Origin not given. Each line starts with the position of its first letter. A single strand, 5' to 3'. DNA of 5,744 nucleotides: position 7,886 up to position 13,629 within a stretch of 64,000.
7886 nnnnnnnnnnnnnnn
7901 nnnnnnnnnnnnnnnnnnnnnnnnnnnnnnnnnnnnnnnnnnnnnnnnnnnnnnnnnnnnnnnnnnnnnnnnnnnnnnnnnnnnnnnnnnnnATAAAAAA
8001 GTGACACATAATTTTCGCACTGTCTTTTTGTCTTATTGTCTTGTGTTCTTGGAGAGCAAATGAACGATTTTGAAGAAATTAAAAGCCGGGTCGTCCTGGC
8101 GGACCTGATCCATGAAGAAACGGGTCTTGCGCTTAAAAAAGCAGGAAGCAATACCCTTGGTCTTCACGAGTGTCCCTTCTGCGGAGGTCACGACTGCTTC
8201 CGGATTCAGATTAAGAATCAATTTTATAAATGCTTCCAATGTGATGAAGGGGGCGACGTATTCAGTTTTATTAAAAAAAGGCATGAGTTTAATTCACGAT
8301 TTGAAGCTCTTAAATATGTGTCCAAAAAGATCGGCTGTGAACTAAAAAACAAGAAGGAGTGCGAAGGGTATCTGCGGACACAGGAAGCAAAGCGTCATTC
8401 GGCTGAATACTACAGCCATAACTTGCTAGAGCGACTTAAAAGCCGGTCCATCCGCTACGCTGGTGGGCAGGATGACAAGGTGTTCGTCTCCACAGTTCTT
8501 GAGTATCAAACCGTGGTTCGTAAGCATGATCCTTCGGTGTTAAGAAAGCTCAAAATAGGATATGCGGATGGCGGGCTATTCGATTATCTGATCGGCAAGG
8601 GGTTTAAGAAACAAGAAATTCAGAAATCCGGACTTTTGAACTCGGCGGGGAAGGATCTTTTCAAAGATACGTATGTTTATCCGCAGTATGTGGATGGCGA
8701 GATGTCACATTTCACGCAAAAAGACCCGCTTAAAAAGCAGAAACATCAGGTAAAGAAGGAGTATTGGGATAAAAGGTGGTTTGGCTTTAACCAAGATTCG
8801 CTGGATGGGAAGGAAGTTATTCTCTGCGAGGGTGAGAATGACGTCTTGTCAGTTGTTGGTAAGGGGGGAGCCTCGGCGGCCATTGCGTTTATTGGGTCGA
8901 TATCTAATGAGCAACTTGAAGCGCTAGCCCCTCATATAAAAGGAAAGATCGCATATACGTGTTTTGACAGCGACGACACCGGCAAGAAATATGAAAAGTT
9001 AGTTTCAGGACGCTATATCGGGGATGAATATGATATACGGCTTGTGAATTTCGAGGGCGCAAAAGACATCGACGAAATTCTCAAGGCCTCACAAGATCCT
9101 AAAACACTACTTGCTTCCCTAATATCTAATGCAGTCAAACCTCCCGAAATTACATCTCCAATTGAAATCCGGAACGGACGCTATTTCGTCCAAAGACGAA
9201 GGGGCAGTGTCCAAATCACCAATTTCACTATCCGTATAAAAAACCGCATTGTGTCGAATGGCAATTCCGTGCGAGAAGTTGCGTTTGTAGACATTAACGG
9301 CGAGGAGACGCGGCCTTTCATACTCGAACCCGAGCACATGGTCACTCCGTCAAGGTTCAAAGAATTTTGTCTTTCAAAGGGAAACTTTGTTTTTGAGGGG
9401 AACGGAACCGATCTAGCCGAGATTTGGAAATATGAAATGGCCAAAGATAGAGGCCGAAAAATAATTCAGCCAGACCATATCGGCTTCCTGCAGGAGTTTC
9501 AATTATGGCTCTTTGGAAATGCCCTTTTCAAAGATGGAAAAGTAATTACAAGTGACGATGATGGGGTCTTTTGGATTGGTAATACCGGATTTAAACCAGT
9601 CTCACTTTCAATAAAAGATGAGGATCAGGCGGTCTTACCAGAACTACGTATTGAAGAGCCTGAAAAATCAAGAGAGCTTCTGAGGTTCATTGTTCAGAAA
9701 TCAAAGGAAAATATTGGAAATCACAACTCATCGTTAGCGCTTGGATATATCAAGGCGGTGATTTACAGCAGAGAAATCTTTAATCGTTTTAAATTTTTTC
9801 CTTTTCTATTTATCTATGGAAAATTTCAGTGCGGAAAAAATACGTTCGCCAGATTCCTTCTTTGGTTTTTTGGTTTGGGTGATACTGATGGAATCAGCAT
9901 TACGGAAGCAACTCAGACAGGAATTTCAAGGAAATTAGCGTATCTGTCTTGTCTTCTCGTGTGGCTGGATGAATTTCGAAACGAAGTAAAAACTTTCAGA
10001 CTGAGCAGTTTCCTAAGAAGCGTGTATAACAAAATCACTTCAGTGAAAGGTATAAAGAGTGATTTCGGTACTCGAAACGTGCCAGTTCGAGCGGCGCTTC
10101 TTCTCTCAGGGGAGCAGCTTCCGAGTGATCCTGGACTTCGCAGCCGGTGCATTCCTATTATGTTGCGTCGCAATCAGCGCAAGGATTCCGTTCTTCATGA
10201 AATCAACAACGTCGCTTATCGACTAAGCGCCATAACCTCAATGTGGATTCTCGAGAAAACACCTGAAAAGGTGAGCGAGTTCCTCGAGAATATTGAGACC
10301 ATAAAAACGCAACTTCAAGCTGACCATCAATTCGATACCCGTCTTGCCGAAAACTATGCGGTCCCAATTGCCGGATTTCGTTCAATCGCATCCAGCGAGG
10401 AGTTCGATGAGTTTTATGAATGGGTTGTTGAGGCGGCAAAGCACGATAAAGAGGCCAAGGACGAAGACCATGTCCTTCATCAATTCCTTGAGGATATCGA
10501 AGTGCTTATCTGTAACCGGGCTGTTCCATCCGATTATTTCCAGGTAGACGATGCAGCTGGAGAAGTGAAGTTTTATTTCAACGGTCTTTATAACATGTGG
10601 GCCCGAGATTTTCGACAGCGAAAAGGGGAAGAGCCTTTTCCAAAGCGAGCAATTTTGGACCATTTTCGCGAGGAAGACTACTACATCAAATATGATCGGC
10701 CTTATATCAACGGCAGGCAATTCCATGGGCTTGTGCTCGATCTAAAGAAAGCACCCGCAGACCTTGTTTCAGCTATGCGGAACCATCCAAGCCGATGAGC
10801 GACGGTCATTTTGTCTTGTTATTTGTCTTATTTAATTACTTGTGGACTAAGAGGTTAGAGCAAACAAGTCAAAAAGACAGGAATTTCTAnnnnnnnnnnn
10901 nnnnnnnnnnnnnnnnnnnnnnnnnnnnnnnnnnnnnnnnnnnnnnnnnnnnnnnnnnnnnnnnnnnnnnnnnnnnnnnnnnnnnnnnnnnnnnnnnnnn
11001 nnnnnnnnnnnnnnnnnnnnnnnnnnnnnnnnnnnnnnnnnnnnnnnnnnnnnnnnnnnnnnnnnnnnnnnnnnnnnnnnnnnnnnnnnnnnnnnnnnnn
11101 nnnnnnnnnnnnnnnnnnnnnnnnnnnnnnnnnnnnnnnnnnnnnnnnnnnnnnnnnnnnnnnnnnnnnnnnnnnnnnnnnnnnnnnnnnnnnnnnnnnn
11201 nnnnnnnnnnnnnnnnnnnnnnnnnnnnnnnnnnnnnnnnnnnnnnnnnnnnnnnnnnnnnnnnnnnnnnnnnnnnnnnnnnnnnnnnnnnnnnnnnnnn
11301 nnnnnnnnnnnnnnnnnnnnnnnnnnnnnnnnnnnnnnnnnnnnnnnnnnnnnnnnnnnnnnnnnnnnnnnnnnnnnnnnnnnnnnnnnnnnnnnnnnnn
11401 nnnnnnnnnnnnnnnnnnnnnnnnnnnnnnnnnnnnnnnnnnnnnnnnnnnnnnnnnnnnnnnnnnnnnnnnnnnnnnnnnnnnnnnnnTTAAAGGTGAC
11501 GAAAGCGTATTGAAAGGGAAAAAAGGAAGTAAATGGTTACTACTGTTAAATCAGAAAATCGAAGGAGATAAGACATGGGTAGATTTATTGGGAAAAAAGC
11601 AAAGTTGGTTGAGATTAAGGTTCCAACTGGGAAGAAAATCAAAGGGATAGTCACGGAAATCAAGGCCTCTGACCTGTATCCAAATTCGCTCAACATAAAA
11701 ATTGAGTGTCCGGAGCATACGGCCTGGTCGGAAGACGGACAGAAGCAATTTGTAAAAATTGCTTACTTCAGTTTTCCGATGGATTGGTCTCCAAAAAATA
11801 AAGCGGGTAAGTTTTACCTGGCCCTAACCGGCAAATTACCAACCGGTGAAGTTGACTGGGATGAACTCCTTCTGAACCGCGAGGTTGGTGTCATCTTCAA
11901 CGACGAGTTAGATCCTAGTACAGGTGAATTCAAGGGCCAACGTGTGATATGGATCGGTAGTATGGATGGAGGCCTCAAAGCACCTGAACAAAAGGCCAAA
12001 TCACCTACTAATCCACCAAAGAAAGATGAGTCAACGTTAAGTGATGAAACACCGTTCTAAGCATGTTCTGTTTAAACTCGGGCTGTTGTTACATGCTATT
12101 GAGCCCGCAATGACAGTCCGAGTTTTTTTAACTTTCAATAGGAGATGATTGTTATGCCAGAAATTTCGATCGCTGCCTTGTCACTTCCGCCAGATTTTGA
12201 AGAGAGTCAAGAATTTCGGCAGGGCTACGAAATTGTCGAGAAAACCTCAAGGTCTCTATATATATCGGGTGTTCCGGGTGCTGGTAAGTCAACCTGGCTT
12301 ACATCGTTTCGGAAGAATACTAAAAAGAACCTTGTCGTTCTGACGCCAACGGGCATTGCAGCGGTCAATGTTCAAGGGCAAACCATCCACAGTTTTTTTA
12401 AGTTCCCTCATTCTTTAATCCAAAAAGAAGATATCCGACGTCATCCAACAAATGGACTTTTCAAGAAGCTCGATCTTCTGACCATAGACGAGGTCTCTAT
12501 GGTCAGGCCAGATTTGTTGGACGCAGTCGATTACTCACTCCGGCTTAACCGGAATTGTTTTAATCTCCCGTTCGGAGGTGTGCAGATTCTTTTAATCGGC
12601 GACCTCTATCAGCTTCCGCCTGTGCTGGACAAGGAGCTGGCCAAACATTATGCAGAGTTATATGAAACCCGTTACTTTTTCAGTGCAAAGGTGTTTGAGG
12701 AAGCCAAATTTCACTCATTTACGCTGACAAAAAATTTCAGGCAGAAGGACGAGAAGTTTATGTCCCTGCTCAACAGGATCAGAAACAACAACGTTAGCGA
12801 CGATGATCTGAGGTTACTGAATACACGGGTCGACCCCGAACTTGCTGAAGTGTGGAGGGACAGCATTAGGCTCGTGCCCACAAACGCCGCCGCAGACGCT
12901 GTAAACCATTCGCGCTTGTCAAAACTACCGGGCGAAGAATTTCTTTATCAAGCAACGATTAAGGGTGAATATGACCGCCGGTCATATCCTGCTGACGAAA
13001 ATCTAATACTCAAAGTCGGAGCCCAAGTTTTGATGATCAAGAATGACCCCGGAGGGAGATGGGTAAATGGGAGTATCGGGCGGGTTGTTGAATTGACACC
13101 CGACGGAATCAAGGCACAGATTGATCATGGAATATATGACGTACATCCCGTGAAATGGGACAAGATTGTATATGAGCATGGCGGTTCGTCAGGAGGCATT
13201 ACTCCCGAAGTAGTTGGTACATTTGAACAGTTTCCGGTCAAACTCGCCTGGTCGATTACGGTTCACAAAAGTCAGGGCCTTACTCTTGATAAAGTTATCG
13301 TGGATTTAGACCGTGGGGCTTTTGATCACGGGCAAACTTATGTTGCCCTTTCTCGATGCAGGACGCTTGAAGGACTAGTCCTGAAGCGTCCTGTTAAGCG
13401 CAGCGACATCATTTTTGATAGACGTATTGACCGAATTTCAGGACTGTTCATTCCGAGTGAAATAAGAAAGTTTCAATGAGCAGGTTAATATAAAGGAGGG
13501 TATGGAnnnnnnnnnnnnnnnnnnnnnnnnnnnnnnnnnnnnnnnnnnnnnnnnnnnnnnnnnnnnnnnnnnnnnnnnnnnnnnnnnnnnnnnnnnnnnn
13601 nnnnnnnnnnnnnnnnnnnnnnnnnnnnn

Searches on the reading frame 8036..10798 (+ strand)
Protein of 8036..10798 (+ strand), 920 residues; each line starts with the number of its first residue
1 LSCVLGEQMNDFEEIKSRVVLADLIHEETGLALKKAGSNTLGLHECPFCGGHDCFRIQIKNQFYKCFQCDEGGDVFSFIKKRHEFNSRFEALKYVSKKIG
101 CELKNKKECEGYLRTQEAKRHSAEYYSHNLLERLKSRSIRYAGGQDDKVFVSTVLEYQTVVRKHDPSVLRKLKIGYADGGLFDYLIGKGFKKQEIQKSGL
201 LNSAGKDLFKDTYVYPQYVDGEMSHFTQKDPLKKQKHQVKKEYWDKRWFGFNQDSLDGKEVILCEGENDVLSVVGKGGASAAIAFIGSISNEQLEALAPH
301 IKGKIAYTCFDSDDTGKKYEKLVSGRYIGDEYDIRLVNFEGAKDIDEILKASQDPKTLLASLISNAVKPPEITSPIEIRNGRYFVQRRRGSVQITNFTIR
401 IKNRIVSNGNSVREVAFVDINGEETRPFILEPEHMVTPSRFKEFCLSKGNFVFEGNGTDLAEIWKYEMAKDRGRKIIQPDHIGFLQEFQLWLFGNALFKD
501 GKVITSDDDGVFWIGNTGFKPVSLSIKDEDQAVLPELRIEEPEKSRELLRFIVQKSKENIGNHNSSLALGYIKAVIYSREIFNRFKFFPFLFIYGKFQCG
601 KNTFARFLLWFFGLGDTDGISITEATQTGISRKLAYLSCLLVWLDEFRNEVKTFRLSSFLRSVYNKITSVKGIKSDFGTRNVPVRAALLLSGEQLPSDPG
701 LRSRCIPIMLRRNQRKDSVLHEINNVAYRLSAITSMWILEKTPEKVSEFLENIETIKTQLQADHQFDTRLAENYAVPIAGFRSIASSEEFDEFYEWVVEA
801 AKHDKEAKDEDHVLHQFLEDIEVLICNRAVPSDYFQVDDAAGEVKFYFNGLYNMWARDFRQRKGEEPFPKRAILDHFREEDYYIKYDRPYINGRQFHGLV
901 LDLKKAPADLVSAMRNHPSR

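Call 3: search_protein_families(library=pfam, proteins=[window:8036-10798:+], max_evalue=0.1)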
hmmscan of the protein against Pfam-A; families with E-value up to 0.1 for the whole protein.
window:8036-10798:+ (920 aa): 6 families
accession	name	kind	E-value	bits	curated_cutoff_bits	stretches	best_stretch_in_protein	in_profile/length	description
PF01807.25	Zn_ribbon_DnaG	-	1.9e-12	47.3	24.9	1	11-107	5-97/98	CHC2 zinc finger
PF13155.12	Toprim_2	-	8e-09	36.2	22.1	1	262-349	1-88/88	Toprim-like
PF13362.12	Toprim_3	-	0.0003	21.6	27.2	1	261-351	2-91/95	Toprim domain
PF02258.22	SLT_beta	-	0.0059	17.1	27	0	381-417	33-69/70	Shiga-like toxin beta subunit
PF14354.12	Lar_restr_allev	-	0.033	14.8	28.6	1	43-71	3-33/58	Restriction alleviation protein Lar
PF01751.28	Toprim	-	0.053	14.1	23.1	0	260-324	1-77/96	Toprim domain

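Call 9: search_protein_families(library=phrogs, proteins=[window:8036-10798:+], max_evalue=0.001)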
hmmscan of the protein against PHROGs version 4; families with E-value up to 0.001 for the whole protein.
window:8036-10798:+ (920 aa): 8 families
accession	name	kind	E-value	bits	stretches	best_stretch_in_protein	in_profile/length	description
phrog_6444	-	DNA, RNA and nucleotide metabolism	1.8e-19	71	2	13-213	11-200/577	DNA primase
phrog_1139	-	DNA, RNA and nucleotide metabolism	4e-15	55.9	1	408-758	383-709/895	DNA primase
phrog_47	-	DNA, RNA and nucleotide metabolism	8.4e-13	48.7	1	39-360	48-331/947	DNA primase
phrog_239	-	DNA, RNA and nucleotide metabolism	9.2e-12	45.7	1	32-372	31-320/801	DNA primase/helicase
phrog_18097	-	DNA, RNA and nucleotide metabolism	2.3e-07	31.6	1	11-116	6-108/199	DNA primase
phrog_510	-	DNA, RNA and nucleotide metabolism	1.9e-05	24.6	1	44-81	46-84/667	DNA primase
phrog_11992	-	unknown function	0.00024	22.4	1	10-119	2-105/177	-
phrog_360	-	DNA, RNA and nucleotide metabolism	0.00071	20.7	0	45-86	33-75/133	DNA primase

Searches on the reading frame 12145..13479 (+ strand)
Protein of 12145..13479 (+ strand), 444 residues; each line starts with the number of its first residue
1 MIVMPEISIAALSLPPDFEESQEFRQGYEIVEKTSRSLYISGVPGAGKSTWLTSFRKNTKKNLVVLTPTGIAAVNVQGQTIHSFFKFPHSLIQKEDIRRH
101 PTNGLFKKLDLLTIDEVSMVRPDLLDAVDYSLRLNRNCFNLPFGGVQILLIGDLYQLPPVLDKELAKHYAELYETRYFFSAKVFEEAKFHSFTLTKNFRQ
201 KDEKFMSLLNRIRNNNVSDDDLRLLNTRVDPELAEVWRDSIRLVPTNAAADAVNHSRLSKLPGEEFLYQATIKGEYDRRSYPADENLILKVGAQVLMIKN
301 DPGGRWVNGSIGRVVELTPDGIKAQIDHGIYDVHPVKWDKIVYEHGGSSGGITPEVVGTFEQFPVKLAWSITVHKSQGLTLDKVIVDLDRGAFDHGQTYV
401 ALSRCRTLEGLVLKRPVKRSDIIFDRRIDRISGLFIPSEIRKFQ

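Call 9: search_protein_families(library=phrogs, proteins=[window:12145-13479:+], max_evalue=0.001)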
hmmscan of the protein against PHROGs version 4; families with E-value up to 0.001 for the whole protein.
window:12145-13479:+ (444 aa): 4 families
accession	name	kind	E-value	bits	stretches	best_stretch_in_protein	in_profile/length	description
phrog_325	-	DNA, RNA and nucleotide metabolism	1.2e-74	253.2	1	34-428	489-883/986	Dda-like helicase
phrog_30356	-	DNA, RNA and nucleotide metabolism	1.5e-47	163.2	2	37-327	20-313/823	helicase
phrog_4412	-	DNA, RNA and nucleotide metabolism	5e-15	55.9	2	40-215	350-504/743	exonuclease V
phrog_25471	-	unknown function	1.8e-06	29.1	0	24-129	11-141/162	-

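Call 91: search_protein_families(library=pfam, proteins=[window:12145-13479:+], max_evalue=0.001)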
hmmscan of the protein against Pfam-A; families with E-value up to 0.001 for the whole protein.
window:12145-13479:+ (444 aa): 7 families
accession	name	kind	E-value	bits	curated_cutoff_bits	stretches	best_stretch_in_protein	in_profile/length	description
PF05970.20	PIF1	-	8.7e-25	88.1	25.9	1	30-220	17-220/223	PIF1-like helicase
PF13604.12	AAA_30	-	3.6e-10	40.3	27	1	30-218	13-174/191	AAA domain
PF13245.12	AAA_19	-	3.5e-09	37.4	25.1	1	34-160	10-132/134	AAA domain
PF01443.25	Viral_helicase1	-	1.2e-08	35.5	21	1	39-86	2-52/228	Viral superfamily 1 RNA helicase core domain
PF02689.20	Herpes_Helicase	-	1.3e-06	27.2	27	1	370-414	732-777/808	Helicase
PF13538.12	UvrD_C_2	-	0.00028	21.1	27.4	1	368-407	2-47/52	UvrD-like helicase C-terminal domain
PF21530.3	Pif1_2B_dom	-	0.0007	19.7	23.9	0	283-317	12-47/47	DNA helicase Pif1, 2B domain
